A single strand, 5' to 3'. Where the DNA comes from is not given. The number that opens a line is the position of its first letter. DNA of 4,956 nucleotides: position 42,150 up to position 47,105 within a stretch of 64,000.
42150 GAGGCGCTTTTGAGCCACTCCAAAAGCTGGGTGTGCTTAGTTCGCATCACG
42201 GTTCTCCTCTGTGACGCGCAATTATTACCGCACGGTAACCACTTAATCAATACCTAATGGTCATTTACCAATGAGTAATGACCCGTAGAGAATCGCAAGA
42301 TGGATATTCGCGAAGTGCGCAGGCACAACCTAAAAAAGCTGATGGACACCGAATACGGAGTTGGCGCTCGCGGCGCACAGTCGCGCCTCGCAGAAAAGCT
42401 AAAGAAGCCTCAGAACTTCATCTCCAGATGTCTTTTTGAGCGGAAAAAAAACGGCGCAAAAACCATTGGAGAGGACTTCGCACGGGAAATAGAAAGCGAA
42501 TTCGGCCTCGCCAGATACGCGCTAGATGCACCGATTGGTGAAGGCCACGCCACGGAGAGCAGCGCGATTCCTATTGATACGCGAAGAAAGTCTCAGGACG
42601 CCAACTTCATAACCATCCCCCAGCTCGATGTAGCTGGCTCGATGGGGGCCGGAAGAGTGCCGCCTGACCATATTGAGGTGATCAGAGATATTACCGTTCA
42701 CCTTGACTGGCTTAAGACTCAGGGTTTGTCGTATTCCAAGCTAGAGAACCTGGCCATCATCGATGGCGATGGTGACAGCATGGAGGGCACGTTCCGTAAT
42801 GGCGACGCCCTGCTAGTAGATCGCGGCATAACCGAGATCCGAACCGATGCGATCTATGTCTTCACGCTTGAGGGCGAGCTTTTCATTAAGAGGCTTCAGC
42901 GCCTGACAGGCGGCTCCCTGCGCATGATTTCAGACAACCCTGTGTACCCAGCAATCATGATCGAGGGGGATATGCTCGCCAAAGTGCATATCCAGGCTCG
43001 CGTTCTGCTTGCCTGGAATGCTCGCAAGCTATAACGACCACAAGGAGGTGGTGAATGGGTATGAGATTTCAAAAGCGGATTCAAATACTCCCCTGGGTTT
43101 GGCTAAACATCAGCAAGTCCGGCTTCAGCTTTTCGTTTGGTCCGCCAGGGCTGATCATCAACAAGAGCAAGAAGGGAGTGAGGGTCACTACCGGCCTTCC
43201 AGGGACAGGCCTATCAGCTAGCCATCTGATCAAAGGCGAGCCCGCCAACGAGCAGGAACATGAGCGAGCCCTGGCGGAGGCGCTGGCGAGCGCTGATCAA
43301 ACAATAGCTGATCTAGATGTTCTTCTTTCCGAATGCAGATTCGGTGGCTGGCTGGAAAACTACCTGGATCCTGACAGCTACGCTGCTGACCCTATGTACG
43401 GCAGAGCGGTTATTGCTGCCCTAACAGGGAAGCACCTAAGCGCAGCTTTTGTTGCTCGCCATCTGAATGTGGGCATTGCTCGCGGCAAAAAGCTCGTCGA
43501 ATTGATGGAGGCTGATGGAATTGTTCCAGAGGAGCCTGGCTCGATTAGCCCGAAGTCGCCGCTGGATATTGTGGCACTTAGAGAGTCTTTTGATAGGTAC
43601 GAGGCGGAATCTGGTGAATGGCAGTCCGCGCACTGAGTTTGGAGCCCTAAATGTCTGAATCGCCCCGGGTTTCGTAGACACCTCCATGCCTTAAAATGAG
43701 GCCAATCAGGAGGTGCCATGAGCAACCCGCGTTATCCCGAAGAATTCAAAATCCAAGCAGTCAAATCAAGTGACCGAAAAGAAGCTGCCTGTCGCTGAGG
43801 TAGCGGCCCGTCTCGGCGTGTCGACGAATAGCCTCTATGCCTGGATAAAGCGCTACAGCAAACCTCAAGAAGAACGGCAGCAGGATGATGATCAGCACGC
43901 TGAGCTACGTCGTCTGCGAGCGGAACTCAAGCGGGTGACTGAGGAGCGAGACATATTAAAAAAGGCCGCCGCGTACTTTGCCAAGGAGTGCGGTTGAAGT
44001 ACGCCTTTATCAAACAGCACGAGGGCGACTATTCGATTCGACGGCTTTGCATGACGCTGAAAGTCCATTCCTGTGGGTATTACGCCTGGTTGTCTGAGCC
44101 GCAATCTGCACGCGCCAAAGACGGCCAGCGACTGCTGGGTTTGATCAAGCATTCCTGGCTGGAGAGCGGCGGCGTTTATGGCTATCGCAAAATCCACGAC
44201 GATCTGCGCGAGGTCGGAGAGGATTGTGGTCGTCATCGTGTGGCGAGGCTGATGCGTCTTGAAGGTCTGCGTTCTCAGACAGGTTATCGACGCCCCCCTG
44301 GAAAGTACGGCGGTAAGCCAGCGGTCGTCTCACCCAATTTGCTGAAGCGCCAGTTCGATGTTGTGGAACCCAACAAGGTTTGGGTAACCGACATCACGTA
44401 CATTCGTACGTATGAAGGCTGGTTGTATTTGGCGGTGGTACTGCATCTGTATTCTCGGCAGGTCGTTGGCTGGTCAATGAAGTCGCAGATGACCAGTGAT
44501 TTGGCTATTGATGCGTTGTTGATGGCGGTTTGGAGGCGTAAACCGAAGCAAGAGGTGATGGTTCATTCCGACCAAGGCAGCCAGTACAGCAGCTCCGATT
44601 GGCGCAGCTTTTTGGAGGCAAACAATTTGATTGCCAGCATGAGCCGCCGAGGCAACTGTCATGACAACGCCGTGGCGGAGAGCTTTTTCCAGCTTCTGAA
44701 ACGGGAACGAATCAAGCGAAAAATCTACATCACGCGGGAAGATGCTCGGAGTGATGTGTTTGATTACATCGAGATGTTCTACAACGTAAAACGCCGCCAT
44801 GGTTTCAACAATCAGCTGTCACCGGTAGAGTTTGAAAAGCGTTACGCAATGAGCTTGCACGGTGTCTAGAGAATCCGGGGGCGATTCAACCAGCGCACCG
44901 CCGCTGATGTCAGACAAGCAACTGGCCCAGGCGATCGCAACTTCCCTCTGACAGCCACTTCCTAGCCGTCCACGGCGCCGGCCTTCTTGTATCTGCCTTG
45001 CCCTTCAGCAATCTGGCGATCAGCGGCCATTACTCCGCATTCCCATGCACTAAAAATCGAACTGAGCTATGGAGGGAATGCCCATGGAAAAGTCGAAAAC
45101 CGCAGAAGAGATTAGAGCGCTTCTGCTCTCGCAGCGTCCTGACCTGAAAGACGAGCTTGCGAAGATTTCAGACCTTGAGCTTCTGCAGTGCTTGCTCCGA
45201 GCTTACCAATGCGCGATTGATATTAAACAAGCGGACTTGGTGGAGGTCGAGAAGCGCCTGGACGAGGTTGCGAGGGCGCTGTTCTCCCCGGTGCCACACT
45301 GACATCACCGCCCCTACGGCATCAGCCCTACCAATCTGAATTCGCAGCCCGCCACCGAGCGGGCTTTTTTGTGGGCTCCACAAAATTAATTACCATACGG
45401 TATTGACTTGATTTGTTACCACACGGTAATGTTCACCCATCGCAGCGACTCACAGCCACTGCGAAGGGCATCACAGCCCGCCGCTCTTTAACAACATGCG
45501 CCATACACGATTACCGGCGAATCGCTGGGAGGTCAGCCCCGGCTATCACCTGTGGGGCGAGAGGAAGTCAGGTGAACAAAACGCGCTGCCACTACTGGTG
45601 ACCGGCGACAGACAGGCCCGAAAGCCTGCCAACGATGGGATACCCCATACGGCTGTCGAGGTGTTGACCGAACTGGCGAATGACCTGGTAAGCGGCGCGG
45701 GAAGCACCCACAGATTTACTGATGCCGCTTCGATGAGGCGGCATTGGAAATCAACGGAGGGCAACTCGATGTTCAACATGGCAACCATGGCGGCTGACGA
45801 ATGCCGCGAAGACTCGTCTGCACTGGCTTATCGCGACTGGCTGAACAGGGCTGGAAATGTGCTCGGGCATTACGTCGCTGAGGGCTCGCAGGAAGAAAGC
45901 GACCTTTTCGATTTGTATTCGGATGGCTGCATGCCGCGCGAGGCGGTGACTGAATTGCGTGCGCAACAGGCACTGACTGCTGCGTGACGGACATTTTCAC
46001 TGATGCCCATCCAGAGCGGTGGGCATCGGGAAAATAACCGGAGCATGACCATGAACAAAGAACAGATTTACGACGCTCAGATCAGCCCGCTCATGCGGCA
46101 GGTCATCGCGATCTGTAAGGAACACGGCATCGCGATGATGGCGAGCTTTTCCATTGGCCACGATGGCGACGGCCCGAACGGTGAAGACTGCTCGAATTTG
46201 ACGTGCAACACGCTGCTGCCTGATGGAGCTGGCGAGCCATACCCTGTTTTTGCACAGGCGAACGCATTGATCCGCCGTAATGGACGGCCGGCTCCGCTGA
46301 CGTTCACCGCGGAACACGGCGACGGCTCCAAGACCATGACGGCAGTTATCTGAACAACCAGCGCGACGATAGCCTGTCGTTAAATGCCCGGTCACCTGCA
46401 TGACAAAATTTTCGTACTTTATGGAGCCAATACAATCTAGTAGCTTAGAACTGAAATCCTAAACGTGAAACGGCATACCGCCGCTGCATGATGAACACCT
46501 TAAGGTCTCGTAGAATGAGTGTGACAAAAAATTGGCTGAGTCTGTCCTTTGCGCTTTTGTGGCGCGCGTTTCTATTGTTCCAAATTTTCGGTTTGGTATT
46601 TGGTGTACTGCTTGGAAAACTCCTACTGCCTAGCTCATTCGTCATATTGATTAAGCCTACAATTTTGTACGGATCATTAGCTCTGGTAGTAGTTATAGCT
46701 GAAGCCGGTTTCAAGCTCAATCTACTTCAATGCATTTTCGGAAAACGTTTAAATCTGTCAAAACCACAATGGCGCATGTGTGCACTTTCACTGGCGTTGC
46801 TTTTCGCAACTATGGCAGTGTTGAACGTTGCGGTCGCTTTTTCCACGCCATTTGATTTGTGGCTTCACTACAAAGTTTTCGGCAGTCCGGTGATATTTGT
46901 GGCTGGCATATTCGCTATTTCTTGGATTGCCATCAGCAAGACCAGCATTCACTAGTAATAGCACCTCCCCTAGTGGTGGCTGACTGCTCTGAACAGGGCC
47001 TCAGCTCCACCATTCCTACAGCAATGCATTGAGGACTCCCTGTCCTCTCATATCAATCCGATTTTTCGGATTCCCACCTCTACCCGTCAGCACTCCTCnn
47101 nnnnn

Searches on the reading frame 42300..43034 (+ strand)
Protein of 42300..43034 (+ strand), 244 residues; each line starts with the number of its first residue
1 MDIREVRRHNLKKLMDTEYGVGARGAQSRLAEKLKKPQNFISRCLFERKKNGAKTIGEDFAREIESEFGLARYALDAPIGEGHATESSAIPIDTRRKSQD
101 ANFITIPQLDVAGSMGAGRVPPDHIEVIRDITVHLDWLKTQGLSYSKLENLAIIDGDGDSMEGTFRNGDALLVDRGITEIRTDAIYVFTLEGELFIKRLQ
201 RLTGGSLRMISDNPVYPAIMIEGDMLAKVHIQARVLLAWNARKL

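Call 12: search_protein_families(library=pfam, proteins=[window:42300-43034:+], max_evalue=0.01)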
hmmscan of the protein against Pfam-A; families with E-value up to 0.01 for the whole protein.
window:42300-43034:+ (244 aa): 1 family
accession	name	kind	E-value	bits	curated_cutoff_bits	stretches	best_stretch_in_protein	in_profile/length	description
PF00717.28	Peptidase_S24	-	3.2e-20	72.4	23.3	1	122-235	15-115/116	Peptidase S24-like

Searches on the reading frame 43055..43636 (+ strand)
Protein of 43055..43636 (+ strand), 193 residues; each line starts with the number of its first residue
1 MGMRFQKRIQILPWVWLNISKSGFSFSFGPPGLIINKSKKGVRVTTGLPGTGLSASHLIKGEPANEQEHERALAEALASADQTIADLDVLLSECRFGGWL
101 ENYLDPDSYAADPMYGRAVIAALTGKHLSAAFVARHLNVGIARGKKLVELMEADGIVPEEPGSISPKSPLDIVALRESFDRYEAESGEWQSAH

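Call 78: search_protein_families(library=pfam, proteins=[window:43055-43636:+], max_evalue=0.1)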
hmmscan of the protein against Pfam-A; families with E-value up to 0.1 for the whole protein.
window:43055-43636:+ (193 aa): 2 families
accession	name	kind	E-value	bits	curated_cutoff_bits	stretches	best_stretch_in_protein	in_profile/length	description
PF14020.11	DUF4236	-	4.2e-17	62.8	27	1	3-55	1-54/55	Protein of unknown function (DUF4236)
PF09397.16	FtsK_gamma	-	9.9e-08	32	30.6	1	111-162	3-54/63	Ftsk gamma domain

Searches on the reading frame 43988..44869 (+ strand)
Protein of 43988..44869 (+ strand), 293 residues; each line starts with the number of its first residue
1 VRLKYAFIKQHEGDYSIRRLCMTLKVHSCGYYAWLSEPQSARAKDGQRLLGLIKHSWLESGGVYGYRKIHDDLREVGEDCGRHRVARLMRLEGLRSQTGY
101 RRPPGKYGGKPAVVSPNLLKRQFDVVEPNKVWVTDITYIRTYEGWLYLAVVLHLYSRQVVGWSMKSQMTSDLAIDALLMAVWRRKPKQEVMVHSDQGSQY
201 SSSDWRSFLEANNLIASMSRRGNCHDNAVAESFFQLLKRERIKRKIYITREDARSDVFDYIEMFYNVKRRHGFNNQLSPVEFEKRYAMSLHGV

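Call 78: search_protein_families(library=pfam, proteins=[window:43988-44869:+], max_evalue=0.1)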
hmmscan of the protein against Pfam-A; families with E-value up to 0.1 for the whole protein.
window:43988-44869:+ (293 aa): 5 families
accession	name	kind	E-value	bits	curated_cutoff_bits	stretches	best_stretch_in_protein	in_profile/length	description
PF00665.32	rve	-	1.1e-30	106.3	32.6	1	127-224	3-102/102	Integrase core domain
PF13276.12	HTH_21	-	2.2e-16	60.2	28.1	1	46-101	3-59/60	HTH-like domain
PF13333.12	rve_2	-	1e-11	45.3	22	1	231-284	1-53/56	Integrase core domain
PF13683.12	rve_3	-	1.3e-07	31.7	26.5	1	217-279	6-67/67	Integrase core domain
PF01527.26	HTH_Tnp_1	-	0.087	13.5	24.1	0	4-39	12-48/75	Transposase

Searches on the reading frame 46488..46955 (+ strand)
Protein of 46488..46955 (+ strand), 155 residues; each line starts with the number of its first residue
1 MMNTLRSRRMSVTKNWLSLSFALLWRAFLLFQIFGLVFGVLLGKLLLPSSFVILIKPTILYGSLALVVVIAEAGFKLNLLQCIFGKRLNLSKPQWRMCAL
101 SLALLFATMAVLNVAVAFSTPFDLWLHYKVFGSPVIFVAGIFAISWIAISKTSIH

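Call 78: search_protein_families(library=pfam, proteins=[window:46488-46955:+], max_evalue=0.1)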
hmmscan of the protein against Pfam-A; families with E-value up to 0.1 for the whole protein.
window:46488-46955:+ (155 aa): 1 family
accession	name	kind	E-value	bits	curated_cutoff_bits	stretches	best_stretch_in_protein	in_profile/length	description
PF04279.20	IspA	-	2.2e-18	67.5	28.7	1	31-144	54-166/176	Intracellular septation protein A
